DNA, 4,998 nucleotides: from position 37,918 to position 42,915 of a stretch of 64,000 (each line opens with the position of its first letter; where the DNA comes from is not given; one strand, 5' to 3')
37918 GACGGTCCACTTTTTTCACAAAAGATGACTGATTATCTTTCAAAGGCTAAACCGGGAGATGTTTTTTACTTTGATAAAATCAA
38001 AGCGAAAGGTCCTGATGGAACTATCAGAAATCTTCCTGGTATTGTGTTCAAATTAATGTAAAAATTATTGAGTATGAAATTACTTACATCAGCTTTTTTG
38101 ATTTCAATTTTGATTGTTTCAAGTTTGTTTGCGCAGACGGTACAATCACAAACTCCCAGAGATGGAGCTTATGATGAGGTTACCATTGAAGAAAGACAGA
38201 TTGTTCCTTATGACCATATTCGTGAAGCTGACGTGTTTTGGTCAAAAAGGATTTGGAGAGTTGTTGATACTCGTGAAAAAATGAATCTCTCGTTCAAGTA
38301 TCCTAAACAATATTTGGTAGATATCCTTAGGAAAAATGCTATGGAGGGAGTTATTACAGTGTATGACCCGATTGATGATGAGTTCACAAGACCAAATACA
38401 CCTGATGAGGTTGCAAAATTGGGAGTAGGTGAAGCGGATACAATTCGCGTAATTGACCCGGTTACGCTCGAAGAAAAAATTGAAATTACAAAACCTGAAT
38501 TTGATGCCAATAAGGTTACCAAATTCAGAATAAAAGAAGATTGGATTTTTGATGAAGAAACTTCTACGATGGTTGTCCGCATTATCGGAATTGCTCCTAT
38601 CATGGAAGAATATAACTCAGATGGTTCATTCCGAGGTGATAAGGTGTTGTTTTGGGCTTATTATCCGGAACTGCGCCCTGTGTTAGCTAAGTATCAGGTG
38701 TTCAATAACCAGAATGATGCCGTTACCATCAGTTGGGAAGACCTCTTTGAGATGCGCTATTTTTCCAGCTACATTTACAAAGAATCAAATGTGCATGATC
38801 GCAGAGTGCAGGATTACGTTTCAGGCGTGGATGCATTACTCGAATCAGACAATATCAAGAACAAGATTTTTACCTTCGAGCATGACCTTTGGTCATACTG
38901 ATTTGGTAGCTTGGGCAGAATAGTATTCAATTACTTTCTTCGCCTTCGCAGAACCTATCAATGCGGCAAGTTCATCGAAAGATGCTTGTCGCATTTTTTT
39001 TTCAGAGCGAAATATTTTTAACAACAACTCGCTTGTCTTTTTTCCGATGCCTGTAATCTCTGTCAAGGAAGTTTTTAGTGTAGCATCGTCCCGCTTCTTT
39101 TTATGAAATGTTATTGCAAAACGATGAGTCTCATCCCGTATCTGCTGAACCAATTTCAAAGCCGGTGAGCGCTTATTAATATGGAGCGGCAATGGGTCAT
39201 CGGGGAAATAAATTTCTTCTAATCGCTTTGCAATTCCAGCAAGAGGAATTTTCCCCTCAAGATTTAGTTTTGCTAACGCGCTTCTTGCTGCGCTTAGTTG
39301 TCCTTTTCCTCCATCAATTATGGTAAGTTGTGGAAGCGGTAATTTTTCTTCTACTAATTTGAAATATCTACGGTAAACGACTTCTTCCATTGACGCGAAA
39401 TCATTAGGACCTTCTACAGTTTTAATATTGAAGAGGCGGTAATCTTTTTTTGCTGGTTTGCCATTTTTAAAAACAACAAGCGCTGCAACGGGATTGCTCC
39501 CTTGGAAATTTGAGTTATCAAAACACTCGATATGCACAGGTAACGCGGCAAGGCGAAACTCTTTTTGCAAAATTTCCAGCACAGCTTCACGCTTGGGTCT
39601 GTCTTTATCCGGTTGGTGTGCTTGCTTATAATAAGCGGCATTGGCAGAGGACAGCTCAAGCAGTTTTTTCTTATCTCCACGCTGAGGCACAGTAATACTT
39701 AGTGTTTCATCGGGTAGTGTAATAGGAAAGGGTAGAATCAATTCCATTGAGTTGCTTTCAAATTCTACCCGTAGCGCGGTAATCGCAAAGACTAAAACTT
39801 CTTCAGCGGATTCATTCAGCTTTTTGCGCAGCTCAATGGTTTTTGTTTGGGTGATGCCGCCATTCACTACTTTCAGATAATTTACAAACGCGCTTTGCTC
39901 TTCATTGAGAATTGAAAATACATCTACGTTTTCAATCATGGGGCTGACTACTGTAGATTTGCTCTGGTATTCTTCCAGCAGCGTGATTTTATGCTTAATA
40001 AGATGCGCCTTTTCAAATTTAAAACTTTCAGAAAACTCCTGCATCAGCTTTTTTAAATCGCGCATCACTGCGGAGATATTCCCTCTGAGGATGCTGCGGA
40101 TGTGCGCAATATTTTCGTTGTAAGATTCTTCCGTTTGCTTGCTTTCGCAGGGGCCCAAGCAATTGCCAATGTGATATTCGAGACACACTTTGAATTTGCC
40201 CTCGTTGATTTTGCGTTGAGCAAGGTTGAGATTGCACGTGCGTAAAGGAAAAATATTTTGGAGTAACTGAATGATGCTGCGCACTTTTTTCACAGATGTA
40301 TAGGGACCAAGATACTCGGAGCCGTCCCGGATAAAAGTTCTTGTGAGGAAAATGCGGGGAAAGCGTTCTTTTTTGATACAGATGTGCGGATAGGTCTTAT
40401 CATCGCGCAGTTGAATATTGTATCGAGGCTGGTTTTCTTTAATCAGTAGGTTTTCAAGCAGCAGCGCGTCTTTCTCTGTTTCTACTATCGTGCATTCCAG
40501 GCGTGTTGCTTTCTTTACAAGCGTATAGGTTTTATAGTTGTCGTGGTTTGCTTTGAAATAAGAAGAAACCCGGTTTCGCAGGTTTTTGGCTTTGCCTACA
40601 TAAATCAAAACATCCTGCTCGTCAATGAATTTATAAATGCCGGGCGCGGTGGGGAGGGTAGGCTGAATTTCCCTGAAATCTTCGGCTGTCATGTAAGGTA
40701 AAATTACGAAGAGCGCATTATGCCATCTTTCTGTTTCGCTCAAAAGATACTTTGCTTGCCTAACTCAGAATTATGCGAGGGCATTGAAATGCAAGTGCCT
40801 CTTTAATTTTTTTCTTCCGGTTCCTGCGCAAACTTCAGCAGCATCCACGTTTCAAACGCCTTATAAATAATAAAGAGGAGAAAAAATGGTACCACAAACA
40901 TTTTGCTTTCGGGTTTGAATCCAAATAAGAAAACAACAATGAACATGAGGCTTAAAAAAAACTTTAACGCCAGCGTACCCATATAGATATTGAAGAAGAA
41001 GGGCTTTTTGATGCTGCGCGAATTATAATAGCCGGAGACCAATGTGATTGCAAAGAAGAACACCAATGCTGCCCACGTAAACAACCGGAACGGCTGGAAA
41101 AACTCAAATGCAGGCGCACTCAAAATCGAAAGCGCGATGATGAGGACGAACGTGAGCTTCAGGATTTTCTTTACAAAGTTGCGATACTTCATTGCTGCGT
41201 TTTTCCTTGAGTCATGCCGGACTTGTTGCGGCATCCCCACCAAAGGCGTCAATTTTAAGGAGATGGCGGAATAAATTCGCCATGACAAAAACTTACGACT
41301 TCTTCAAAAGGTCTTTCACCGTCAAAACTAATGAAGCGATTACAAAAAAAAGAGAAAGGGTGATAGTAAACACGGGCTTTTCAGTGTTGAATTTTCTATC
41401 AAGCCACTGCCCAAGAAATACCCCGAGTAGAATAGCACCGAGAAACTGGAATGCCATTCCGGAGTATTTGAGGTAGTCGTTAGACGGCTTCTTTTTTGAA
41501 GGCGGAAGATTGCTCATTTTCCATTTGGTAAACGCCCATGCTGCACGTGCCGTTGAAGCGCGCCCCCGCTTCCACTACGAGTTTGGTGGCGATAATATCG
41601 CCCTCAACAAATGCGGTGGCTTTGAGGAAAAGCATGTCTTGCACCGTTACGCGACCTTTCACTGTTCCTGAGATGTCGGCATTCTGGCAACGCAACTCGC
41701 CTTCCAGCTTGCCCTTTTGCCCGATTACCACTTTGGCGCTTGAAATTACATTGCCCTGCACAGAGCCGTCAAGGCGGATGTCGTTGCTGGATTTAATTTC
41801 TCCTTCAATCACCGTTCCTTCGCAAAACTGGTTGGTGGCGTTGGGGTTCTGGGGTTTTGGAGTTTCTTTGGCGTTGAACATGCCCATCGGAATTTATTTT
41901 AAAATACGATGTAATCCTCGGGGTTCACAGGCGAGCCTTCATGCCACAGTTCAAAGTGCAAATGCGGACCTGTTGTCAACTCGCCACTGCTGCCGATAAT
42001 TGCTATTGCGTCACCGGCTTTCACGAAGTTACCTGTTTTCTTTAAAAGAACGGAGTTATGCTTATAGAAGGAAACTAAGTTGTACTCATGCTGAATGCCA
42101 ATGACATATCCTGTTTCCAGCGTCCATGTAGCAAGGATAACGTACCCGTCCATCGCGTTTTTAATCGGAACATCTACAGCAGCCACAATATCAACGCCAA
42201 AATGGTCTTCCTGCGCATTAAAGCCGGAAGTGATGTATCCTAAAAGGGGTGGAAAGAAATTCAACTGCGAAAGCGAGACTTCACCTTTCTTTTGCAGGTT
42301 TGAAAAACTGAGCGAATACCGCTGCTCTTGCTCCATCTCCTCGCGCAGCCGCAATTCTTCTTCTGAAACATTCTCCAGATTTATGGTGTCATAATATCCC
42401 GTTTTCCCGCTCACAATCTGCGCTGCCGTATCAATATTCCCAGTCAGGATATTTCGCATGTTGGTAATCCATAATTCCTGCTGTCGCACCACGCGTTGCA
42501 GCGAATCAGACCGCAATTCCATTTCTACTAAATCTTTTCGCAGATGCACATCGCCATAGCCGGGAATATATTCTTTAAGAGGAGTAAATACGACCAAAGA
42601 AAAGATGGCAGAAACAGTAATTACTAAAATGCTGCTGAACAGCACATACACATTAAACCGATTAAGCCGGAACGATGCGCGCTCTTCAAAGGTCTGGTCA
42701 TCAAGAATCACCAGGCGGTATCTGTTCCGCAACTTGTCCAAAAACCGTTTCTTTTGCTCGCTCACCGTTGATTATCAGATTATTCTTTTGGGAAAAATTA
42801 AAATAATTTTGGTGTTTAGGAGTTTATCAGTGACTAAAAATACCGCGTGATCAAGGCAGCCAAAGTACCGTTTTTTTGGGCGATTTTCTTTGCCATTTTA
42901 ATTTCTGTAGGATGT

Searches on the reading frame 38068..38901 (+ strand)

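Call 71: search_protein_families(library=pfam, proteins=[window:38068-38901:+])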
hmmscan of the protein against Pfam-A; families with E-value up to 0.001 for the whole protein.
window:38068-38901:+ (277 aa): 1 family
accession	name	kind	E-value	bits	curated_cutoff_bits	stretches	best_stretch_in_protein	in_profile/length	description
PF19841.4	GldN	-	3.7e-74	249.7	23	1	51-276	1-228/228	Gliding motility associated protein GldN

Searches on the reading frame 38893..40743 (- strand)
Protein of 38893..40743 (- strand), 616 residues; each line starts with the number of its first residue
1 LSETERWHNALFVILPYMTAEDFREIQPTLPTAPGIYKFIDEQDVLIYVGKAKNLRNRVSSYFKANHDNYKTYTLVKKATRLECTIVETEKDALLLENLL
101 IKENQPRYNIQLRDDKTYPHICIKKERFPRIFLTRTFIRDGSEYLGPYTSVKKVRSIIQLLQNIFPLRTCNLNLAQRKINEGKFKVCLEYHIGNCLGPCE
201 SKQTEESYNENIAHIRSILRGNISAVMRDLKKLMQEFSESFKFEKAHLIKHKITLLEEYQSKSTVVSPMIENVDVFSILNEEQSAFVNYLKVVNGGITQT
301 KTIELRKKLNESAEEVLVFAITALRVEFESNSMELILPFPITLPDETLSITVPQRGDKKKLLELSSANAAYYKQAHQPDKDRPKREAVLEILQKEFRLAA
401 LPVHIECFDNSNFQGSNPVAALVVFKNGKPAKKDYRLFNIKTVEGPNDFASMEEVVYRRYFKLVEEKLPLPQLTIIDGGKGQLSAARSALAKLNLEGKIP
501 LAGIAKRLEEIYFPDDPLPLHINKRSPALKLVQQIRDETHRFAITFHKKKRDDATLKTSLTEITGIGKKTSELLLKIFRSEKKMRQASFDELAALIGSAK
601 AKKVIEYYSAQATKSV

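Call 71: search_protein_families(library=pfam, proteins=[window:38893-40743:-])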
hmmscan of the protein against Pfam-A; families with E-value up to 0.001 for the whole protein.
window:38893-40743:- (616 aa): 4 families
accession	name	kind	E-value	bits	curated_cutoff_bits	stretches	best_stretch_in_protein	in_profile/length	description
PF08459.17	UvrC_RNaseH_dom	-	1.8e-54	184.3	22.3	1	393-544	1-159/159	UvrC RNAse H endonuclease domain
PF22920.2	UvrC_RNaseH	-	3.1e-13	50.1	24.3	1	272-372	1-112/116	UvrC Ribonuclease H-like domain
PF01541.30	GIY-YIG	-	2.1e-10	41.2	22.6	1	34-109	2-78/78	GIY-YIG catalytic domain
PF14520.12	HHH_5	-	9.4e-05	23.3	27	1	559-606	3-53/57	Helix-hairpin-helix domain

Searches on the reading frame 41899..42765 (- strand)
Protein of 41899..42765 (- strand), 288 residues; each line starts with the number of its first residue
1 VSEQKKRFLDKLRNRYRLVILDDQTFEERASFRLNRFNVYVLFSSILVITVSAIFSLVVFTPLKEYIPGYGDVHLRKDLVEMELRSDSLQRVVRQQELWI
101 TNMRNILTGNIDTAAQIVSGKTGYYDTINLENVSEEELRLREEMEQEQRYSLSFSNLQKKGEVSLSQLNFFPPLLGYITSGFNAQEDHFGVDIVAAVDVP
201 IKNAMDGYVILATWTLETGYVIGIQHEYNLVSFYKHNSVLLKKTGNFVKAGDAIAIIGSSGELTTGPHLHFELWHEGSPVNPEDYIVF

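Call 71: search_protein_families(library=pfam, proteins=[window:41899-42765:-])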
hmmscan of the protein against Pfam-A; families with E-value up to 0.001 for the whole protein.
window:41899-42765:- (288 aa): 1 family
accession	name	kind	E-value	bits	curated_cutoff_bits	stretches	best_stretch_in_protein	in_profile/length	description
PF01551.29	Peptidase_M23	-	6.7e-24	84.3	28.7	1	187-282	2-96/96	Peptidase family M23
